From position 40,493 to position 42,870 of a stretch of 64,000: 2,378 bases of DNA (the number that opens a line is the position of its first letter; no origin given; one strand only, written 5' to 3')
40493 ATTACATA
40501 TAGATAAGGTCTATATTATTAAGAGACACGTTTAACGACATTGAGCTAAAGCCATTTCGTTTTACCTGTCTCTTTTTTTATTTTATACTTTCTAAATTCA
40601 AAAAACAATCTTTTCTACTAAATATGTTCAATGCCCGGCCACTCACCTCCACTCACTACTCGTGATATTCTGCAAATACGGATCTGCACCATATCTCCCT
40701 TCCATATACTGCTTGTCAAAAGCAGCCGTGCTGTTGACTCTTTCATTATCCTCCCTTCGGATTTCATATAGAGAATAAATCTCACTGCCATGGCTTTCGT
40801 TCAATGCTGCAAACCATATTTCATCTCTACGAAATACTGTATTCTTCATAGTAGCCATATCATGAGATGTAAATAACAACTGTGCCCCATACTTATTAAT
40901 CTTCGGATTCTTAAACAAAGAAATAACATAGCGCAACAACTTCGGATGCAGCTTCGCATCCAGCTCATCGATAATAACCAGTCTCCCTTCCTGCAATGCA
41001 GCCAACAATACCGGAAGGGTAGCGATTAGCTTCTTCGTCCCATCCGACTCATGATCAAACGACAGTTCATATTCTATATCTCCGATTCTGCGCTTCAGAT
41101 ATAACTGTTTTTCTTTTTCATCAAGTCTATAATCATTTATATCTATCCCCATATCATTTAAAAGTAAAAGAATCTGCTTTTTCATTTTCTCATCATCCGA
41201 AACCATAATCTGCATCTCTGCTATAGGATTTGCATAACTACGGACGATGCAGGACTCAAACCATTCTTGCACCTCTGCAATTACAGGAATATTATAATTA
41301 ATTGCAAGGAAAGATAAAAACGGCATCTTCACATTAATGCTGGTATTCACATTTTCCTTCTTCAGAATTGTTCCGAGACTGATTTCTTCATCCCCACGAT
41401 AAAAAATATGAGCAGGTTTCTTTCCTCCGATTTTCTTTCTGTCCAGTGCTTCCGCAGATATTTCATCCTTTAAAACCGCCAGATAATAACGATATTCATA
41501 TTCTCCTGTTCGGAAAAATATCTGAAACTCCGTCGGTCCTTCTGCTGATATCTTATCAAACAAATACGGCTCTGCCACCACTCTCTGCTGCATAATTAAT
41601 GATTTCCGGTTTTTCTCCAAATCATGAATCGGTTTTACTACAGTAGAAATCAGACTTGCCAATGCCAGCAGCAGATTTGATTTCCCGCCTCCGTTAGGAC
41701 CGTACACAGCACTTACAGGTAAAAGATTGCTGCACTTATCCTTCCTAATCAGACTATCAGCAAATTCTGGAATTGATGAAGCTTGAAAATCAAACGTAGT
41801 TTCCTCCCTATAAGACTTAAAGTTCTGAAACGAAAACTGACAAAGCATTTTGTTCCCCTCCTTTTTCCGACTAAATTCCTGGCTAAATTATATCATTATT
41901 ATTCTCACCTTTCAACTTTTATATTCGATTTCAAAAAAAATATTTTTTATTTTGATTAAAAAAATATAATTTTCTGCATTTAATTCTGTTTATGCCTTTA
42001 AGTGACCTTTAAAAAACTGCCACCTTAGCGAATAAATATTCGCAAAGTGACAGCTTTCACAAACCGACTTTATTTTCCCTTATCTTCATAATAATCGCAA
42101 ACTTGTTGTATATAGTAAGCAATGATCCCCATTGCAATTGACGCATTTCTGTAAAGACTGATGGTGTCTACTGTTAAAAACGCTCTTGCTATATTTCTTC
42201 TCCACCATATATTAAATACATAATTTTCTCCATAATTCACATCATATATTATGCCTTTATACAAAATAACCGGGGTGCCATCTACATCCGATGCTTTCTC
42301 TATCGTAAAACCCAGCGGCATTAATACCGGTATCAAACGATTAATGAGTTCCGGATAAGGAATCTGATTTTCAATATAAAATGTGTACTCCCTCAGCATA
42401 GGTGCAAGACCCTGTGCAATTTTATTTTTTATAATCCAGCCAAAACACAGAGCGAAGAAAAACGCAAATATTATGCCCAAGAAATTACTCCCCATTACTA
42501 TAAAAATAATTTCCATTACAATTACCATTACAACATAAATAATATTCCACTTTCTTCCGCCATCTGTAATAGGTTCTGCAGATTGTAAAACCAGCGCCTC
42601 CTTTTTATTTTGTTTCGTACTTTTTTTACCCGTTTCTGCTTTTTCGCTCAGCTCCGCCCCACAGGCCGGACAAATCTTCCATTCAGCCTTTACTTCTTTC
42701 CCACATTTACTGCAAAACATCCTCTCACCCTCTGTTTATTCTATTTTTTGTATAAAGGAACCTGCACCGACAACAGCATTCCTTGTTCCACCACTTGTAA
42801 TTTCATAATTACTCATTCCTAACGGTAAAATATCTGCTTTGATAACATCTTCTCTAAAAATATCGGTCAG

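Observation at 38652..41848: AAA15/21 ATPase plus a large HEPN-motif protein: candidate two-gene anti-phage (abortive infection) system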

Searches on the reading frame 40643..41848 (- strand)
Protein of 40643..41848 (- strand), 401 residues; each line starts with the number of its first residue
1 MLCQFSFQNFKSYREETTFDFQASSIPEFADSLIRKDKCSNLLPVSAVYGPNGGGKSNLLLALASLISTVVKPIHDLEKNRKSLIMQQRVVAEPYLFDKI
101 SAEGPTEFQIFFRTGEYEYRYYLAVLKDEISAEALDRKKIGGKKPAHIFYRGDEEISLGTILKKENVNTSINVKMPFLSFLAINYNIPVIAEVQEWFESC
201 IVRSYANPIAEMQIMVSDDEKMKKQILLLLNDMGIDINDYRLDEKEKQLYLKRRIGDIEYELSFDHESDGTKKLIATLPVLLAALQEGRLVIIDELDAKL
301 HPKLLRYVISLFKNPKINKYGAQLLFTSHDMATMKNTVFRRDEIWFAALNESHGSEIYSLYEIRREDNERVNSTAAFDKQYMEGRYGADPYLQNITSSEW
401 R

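Call 3: search_protein_families(library=pfam, proteins=[window:40643-41848:-], max_evalue=0.1)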
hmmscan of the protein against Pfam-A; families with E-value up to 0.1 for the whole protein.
window:40643-41848:- (401 aa): 7 families
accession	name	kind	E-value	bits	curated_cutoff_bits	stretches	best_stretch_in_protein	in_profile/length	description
PF13304.12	AAA_21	-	6.6e-30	105.6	27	2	250-334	221-303/304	AAA domain, putative AbiEii toxin, Type IV TA system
PF02463.25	SMC_N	-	4.4e-09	36.5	40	2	212-337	109-205/220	RecF/RecN/SMC N terminal domain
PF13175.12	AAA_15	-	1.4e-07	32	32.1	2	1-88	1-55/374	AAA ATPase domain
PF13476.12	AAA_23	-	1.4e-05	26.3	27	1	7-144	4-104/201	AAA domain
PF13401.12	AAA_22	-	0.0024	18.6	27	0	267-325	63-119/130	AAA domain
PF13481.12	AAA_25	-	0.006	16.7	27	0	40-69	27-59/195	AAA domain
PF07728.20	AAA_5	-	0.027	14.9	22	0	278-318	57-96/139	AAA domain (dynein-related subfamily)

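Call 4: search_protein_families(library=padloc, proteins=[window:40643-41848:-], max_evalue=0.1)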
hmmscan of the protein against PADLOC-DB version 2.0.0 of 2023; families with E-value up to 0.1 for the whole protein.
window:40643-41848:- (401 aa): 80 families (the best 25 are shown)
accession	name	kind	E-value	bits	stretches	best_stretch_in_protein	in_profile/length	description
PDLC02335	AbiLi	-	9e-78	259.6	1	1-398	49-293/326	AbiLi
PDLC02980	AriA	-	4.4e-31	107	1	46-333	2-302/304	-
PDLC04426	PDC-M12A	-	2.5e-24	84.3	1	1-351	1-340/369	-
PDLC04176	HEC-01A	-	2.2e-13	48.3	1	40-348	20-333/371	-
PDLC04392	PDC-M07A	-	2.3e-11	41.4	1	236-335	255-352/432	-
PDLC04182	HEC-01A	-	2.6e-11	41.1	2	245-334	264-351/406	-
PDLC04135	mad3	-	1.2e-10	39.4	2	238-336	236-329/374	mads_3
PDLC04393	PDC-M07A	-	2.7e-10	37.8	1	218-334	235-353/435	-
PDLC02979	AriA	-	3.4e-10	38.3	2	210-330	253-369/373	-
PDLC04214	HEC-02A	-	3.9e-10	37.5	1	242-336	195-284/338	-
PDLC02914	ATPase-Toprim_I-B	-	9.4e-10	36.2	1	259-351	177-263/443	-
PDLC04391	PDC-M07A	-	5.1e-09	33.6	1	266-337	283-352/412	-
PDLC04570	PDC-M31A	-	1.3e-08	32.4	1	280-390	282-393/395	-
PDLC03878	NsnB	-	5.9e-08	30.9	1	40-329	18-276/345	-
PDLC04178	HEC-01A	-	5.9e-08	30.2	2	262-366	258-362/399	-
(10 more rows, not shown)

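Call 5: search_protein_families(library=ncbifam, proteins=[window:40643-41848:-], max_evalue=0.1)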
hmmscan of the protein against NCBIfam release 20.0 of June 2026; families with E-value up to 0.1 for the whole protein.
window:40643-41848:- (401 aa): 17 families
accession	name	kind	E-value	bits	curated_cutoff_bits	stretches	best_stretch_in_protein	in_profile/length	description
TIGR01166.1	cbiO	subfamily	0.00015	21.3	211.8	0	266-332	127-188/190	cobalt ABC transporter, ATP-binding protein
NF040873.1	AztA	equivalog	0.0006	19.4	220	1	45-91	20-66/191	zinc ABC transporter ATP-binding protein AztA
NF010171.0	PRK13652.1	equivalog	0.00066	18.9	476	1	265-334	136-201/277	cobalt transporter ATP-binding subunit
TIGR04435.1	restrict_AAA_1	hypoth_equivalog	0.00075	18.3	300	1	38-69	33-63/568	restriction system-associated AAA family ATPase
TIGR03608.1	L_ocin_972_ABC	subfamily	0.0064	16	254.85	0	267-335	135-198/206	putative bacteriocin export ABC transporter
NF053840.1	MnTportMntADein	equivalog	0.0073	15.9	400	1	45-72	29-56/240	manganese ABC transporter ATP-binding protein MntA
TIGR04521.1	ECF_ATPase_2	equivalog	0.009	15.1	330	0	268-336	146-210/279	energy-coupling factor transporter ATPase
NF041760.1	PtuA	equivalog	0.01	14.8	500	0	272-310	361-399/524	retron Ec78 anti-phage system effector ATPase PtuA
NF010166.0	PRK13646.1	equivalog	0.016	14.5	458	1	270-334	149-209/286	energy-coupling factor transporter ATPase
TIGR03740.1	galliderm_ABC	subfamily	0.019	14.6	309.75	0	45-103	28-88/223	lantibiotic protection ABC transporter ATP-binding subunit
NF010068.0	PRK13548.1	equivalog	0.022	13.8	261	1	45-72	33-60/261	heme ABC transporter ATP-binding protein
TIGR01978.1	sufC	equivalog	0.047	13.1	212.8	0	45-65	28-48/243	Fe-S cluster assembly ATPase SufC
NF002981.0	PRK03695.1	equivalog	0.047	13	281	0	48-69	31-52/253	vitamin B12 ABC transporter ATP-binding protein BtuD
NF000355.4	ribo_prot_ABC_F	equivalog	0.055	12.3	380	0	47-67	343-363/499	ribosomal protection-like ABC-F family protein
TIGR02673.1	FtsE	equivalog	0.065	12.9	264.85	0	283-338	151-204/214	cell division ATP-binding protein FtsE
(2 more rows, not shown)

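Call 22: find_homologous_proteins(query=window:40643-41848:-, max_evalue=1e-20)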
Query window:40643-41848:- (401 aa): 7266 proteins with E <= 1e-20 among 8000 candidates; the best 120 are listed.
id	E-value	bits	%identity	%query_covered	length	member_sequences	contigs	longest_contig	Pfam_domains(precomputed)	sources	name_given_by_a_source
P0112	1.6e-264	895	100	100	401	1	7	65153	PF13175.13,PF13476.13,PF02463.26,PF13304.13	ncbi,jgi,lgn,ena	-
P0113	4.6e-237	804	89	100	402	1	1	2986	PF13175.13,PF02463.26,PF13304.13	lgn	-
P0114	5.2e-237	804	90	100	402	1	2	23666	PF13175.13,PF02463.26,PF13304.13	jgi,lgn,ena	-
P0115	1.9e-236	802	89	100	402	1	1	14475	PF13175.13,PF02463.26,PF13304.13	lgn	-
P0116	5.4e-236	801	89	100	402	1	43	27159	PF13175.13,PF02463.26,PF13304.13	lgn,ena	-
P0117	6.1e-236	801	89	100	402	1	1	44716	PF13175.13,PF02463.26,PF13304.13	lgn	-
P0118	7.7e-236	800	89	100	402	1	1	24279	PF13175.13,PF02463.26,PF13304.13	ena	-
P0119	8.0e-236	800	89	100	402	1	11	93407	PF13175.13,PF02463.26,PF13304.13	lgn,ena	-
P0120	9.8e-236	800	89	100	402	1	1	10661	PF13175.13,PF02463.26,PF13304.13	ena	-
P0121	1.1e-235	800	89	100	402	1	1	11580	PF13175.13,PF02463.26,PF13304.13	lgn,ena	-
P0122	2.2e-235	799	89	100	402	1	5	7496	PF13175.13,PF02463.26,PF13304.13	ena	-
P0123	2.6e-235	799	89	100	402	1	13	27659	PF13175.13,PF02463.26,PF13304.13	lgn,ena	-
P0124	1.8e-234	796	88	100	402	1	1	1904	PF13175.13,PF13476.13,PF02463.26,PF13304.13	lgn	-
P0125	2.0e-234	796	88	100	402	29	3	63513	PF13175.13,PF13476.13,PF02463.26,PF13304.13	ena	-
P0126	8.3e-234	794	86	100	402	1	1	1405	PF13175.13,PF13476.13,PF02463.26,PF13304.13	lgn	-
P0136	1.0e-231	787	87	100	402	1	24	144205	PF13175.13,PF02463.26,PF13304.13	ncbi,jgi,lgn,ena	-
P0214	7.5e-210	715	78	100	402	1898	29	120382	PF13175.13,PF13476.13,PF02463.26,PF13304.13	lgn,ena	-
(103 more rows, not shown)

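Call 25: find_encoding_contigs(protein=P0136, flank=5000, max_places=6)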
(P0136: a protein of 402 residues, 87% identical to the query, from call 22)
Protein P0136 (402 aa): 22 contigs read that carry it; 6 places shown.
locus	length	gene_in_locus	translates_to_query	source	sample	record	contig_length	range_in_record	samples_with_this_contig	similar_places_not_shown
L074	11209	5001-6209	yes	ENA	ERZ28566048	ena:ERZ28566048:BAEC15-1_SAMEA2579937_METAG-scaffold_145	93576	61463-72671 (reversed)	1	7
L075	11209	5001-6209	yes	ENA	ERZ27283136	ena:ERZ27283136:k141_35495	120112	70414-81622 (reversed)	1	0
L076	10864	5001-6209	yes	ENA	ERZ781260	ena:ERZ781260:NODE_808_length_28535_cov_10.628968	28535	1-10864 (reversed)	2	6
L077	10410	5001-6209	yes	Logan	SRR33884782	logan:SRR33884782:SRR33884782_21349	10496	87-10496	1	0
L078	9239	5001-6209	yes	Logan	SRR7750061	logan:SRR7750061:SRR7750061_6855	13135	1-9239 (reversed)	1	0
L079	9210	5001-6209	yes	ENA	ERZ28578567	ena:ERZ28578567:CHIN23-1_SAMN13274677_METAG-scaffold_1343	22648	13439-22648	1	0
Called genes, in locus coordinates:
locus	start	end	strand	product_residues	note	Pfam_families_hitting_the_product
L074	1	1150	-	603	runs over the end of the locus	PF06580:His_kinase, PF02518:HATPase_c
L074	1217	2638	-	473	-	PF02056:Glyco_hydro_4, PF11975:Glyco_hydro_4C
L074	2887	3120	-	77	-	-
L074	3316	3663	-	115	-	-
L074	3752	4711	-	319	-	PF00892:EamA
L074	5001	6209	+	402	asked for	PF13175:AAA_15 (faint), PF02463:SMC_N, PF13304:AAA_21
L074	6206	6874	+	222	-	PF13707:RloB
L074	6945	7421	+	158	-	-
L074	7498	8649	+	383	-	PF00248:Aldo_ket_red, PF13187:Fer4_9 (faint)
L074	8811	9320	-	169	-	PF01381:HTH_3, PF12844:HTH_19, PF13560:HTH_31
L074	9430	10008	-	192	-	PF11667:DUF3267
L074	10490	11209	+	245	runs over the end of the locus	PF02661:Fic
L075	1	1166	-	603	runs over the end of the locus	PF06580:His_kinase, PF02518:HATPase_c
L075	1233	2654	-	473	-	PF02056:Glyco_hydro_4, PF11975:Glyco_hydro_4C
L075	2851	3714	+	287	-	PF02311:AraC_binding, PF07883:Cupin_2 (weak), PF00165:HTH_AraC, PF12833:HTH_18, PF00165:HTH_AraC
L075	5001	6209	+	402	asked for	PF13175:AAA_15 (faint), PF02463:SMC_N, PF13304:AAA_21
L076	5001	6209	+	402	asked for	PF13175:AAA_15 (faint), PF02463:SMC_N, PF13304:AAA_21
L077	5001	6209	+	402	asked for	PF13175:AAA_15 (faint), PF02463:SMC_N, PF13304:AAA_21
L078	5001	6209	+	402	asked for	PF13175:AAA_15 (faint), PF02463:SMC_N, PF13304:AAA_21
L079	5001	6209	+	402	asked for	PF13175:AAA_15 (faint), PF02463:SMC_N, PF13304:AAA_21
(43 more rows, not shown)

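Call 26: find_encoding_contigs(protein=P0214, flank=5000, max_places=6)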
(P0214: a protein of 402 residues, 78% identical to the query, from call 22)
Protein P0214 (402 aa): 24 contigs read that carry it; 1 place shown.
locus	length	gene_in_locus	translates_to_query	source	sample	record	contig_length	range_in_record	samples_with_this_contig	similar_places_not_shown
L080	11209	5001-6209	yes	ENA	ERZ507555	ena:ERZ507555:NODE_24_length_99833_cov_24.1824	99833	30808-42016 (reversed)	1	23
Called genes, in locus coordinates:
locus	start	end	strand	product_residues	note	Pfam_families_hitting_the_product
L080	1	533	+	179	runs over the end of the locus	PF04892:VanZ-LLP1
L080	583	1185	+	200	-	-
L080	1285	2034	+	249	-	PF19567:CpsB_CapC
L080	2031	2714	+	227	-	PF01656:CbiA, PF09140:MipZ (faint), PF10609:ParA, PF13614:AAA_31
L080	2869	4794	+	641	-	PF02922:CBM_48, PF00128:Alpha-amylase, PF02806:Alpha-amylase_C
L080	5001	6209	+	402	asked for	PF02463:SMC_N (faint), PF13175:AAA_15 (faint), PF13476:AAA_23, PF13304:AAA_21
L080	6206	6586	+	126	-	PF13707:RloB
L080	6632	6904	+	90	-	-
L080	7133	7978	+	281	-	PF14501:HATPase_c_5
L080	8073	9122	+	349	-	PF01263:Aldose_epim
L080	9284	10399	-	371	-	PF00483:NTP_transferase, PF24894:Hexapep_GlmU, PF25247:LbH_GLGC (weak), PF25084:LbH_EIF2B (weak), PF25087:GMPPB_C (weak)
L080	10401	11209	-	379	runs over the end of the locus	PF00483:NTP_transferase, PF25084:LbH_EIF2B, PF25087:GMPPB_C (weak), PF24894:Hexapep_GlmU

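Call 30: find_related_loci(query=window:40643-41848:-, collection=metagenome_contigs, flank=5000)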
Query window:40643-41848:- (401 aa) in metagenome_contigs; peptide patterns used: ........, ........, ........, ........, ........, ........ (x = any residue, [..] = any of these).
600 stretches matched a pattern (row limit reached: there are more); 422 encode a relative of the query (tblastn E <= 1e-3); the best 80 are kept; 80 distinct loci.
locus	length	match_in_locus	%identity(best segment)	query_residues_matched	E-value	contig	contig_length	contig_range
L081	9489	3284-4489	89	1-401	0e+0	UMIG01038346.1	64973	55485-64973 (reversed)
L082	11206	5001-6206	88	1-401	0e+0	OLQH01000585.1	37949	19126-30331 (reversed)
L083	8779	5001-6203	82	1-400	0e+0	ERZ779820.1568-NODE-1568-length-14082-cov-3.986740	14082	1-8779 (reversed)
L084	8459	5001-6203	82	1-400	0e+0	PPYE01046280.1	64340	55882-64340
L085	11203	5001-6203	82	1-400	0e+0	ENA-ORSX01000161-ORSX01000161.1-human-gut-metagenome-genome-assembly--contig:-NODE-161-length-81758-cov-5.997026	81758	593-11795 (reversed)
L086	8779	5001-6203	82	1-400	0e+0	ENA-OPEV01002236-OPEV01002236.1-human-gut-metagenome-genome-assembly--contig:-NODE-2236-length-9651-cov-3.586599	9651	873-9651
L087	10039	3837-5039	82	1-400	0e+0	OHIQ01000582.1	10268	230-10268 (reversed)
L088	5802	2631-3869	79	1-392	0e+0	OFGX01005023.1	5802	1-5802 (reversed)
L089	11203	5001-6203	79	1-400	0e+0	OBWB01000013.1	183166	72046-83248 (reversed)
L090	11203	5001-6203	79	1-400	0e+0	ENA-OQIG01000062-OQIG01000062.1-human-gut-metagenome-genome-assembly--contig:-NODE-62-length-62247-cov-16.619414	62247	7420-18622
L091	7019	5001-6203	79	1-400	0e+0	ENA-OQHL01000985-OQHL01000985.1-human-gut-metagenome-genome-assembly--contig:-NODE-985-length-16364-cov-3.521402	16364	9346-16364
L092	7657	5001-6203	79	1-400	0e+0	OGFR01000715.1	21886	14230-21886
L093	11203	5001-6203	79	1-400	0e+0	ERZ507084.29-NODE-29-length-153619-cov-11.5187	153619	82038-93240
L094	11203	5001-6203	78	1-400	0e+0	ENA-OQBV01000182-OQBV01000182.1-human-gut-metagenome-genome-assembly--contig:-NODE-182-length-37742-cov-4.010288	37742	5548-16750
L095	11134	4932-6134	79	1-400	0e+0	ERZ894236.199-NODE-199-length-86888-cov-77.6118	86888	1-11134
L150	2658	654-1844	67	1-397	0e+0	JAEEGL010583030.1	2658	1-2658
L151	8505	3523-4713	67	1-397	0e+0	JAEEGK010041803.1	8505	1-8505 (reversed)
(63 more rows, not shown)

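Call 48: find_encoding_contigs(protein=P0112, flank=9000, max_places=7)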
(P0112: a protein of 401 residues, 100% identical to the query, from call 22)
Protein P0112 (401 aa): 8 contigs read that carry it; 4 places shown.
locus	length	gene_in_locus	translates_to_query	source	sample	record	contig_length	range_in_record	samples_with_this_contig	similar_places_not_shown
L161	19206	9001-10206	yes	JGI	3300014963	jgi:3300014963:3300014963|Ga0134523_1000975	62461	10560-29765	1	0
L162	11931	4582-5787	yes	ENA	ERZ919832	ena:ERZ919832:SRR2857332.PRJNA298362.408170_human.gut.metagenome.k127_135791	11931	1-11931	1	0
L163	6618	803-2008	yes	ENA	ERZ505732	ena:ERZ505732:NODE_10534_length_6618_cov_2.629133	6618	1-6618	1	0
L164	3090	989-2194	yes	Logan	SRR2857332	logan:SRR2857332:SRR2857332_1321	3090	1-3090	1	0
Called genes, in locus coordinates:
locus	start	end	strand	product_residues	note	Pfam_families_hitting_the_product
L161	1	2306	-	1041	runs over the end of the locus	PF00395:SLH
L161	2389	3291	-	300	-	PF00126:HTH_1, PF03466:LysR_substrate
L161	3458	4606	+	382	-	-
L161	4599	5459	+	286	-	PF01063:Aminotran_4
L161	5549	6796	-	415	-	PF07714:PK_Tyr_Ser-Thr, PF00069:Pkinase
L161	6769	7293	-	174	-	-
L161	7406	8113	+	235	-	PF13240:Zn_Ribbon_1 (weak)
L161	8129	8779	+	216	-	PF13240:Zn_Ribbon_1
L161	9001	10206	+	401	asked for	PF02463:SMC_N (faint), PF13175:AAA_15 (faint), PF13476:AAA_23 (faint), PF13304:AAA_21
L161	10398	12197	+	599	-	-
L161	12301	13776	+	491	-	-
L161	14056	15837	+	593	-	PF01979:Amidohydro_1, PF07969:Amidohydro_3 (faint), PF13382:Adenine_deam_C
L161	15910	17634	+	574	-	PF07969:Amidohydro_3 (weak), PF01979:Amidohydro_1, PF07969:Amidohydro_3 (weak), PF13382:Adenine_deam_C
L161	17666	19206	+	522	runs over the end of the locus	-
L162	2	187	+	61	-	?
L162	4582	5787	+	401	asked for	PF02463:SMC_N (faint), PF13175:AAA_15 (faint), PF13476:AAA_23 (faint), PF13304:AAA_21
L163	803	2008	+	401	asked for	PF02463:SMC_N (faint), PF13175:AAA_15 (faint), PF13476:AAA_23 (faint), PF13304:AAA_21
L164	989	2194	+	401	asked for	PF02463:SMC_N (faint), PF13175:AAA_15 (faint), PF13476:AAA_23 (faint), PF13304:AAA_21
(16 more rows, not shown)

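Call 66: search_protein_families(library=pfam, proteins=[L151:4935-6707:-, L088:3879-4220:+, L088:4254-4862:+, L074:6206-6874:+], max_evalue=0.01)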
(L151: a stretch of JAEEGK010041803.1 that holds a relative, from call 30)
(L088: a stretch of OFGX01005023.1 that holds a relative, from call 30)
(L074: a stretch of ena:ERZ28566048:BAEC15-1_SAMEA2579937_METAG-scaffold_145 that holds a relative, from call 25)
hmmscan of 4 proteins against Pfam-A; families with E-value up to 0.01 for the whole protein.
L151:4935-6707:- (590 aa): 4 families
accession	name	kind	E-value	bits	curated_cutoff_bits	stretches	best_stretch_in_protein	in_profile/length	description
PF03050.20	DDE_Tnp_IS66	-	1.5e-71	241.6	23.1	1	212-517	2-284/284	Transposase IS66 family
PF13007.12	LZ_Tnp_IS66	-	2.6e-08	34.9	22.9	1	60-139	2-71/71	Transposase C of IS166 homeodomain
PF13005.12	zf-IS66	-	2.5e-06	28.3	27.3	1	148-192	2-46/46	zinc-finger binding domain of transposase IS66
PF13817.11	DDE_Tnp_IS66_C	-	3.6e-05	24.3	30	1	523-562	1-39/39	IS66 C-terminal element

L088:3879-4220:+ (113 aa): 0 families

L088:4254-4862:+ (202 aa): 0 families

L074:6206-6874:+ (222 aa): 1 family
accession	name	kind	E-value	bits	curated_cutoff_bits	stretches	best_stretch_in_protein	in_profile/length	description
PF13707.11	RloB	-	3.2e-39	135.6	31.5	1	32-218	2-195/195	RloB-like protein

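Call 74: search_protein_families(library=phrogs, proteins=[window:40643-41848:-], max_evalue=0.001)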
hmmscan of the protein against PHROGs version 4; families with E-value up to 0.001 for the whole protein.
window:40643-41848:- (401 aa): 9 families
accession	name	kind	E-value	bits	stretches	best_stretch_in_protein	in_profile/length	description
phrog_5836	-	unknown function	7.3e-55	187.4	1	1-396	5-408/1071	-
phrog_3940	-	unknown function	5.2e-07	29.8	1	44-335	26-300/537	-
phrog_38223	-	unknown function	1e-06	29.3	0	290-378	285-369/370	-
phrog_9802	-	unknown function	2.4e-06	27.9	0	249-330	241-324/438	-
phrog_8323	-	unknown function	6.6e-06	25.9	0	285-336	319-367/623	-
phrog_293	-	moron, auxiliary metabolic gene and host takeover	3.2e-05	23.1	0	280-336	559-613/1058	ABC transporter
phrog_4747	-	unknown function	4.3e-05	23.8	0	44-71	23-50/610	-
phrog_19212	-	unknown function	0.00018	21.2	0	249-335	322-410/550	-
phrog_8066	-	unknown function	0.00021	21.2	0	264-314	360-410/522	-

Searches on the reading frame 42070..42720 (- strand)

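Call 3: search_protein_families(library=pfam, proteins=[window:42070-42720:-], max_evalue=0.1)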
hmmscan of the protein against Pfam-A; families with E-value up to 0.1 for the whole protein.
window:42070-42720:- (216 aa): 9 families
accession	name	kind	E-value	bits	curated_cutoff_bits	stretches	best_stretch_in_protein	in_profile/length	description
PF13240.11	Zn_Ribbon_1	-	2.9e-08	33.7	25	1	2-24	1-23/23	zinc-ribbon domain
PF13248.11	Zn_ribbon_3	-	5.2e-06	26.2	27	1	3-24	5-26/26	zinc-ribbon domain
PF12773.13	DZR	-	6.5e-05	23.4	27.3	1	3-22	1-20/45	Double zinc ribbon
PF14803.11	Zn_ribbon_Nudix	-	0.0041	17.5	25.6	0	2-12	2-12/34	Nudix N-terminal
PF06906.16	DUF1272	-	0.042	14.4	25.3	1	2-26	31-53/57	Protein of unknown function (DUF1272)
PF18912.6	DZR_2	-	0.046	14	27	1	2-26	23-48/56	Double zinc ribbon domain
PF14149.11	YhfH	-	0.071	13.4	27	0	15-29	14-28/37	YhfH-like protein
PF07191.17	Zn_ribbon_6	-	0.091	13.2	25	0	2-26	18-41/67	Double zinc ribbon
PF24460.1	DUF7575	-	0.094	12.5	28.5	0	3-24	6-27/28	Domain of unknown function (DUF7575)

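Call 4: search_protein_families(library=padloc, proteins=[window:42070-42720:-], max_evalue=0.1)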
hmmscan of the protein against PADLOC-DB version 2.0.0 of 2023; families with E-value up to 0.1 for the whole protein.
window:42070-42720:- (216 aa): 0 families
